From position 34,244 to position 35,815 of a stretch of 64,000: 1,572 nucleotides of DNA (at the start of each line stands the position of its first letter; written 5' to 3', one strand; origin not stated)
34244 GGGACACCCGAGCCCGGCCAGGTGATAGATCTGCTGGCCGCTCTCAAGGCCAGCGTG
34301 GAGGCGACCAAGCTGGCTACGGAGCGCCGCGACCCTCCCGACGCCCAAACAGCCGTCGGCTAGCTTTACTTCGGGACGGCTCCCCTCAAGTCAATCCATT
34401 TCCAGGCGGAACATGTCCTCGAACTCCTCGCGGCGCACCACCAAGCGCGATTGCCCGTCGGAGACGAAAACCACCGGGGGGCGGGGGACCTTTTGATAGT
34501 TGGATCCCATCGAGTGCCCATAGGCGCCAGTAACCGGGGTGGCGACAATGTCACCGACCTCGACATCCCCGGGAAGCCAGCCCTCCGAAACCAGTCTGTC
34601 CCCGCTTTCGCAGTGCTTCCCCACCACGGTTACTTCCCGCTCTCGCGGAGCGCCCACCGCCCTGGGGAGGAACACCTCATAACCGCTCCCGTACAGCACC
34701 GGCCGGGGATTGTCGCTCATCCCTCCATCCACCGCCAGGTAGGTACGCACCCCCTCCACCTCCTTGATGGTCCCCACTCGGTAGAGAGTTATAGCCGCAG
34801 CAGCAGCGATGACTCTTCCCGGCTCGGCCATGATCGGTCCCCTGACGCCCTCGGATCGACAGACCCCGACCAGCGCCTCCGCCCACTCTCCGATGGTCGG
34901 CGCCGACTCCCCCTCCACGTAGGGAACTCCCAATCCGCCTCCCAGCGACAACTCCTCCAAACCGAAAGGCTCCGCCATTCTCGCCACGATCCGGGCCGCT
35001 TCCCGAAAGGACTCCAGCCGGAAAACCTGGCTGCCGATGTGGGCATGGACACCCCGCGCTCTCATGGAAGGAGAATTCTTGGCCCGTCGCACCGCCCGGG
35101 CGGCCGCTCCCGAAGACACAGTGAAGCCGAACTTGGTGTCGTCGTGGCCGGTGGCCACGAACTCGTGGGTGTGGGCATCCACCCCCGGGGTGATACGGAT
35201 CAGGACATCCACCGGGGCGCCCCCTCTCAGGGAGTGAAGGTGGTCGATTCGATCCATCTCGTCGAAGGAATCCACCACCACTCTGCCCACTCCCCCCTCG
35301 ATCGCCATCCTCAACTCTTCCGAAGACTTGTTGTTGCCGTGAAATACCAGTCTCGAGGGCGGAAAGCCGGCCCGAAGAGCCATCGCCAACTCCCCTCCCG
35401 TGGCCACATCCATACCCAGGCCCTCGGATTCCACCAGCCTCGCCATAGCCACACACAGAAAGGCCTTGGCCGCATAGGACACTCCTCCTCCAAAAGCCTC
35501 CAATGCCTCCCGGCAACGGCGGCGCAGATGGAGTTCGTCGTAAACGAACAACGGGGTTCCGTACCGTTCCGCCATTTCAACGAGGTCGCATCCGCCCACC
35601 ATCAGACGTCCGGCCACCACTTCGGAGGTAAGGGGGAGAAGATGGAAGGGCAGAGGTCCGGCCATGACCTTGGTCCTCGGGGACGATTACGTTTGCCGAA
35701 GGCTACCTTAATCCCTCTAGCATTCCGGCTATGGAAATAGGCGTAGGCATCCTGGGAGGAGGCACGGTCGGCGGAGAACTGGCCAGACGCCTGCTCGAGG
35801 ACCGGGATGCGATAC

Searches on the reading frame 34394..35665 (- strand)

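Call 24: search_protein_families(library=pfam, max_evalue=0.00001, proteins=[window:34394-35665:-])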
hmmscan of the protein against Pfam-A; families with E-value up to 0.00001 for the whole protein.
window:34394-35665:- (424 aa): 2 families
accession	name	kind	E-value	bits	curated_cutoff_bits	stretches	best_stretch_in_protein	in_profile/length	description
PF02784.22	Orn_Arg_deC_N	-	7.8e-52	176.5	23.4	1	46-288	3-247/247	Pyridoxal-dependent decarboxylase, pyridoxal binding domain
PF00278.28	Orn_DAP_Arg_deC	-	1.2e-14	54.7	23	1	41-380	3-95/95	Pyridoxal-dependent decarboxylase, C-terminal sheet domain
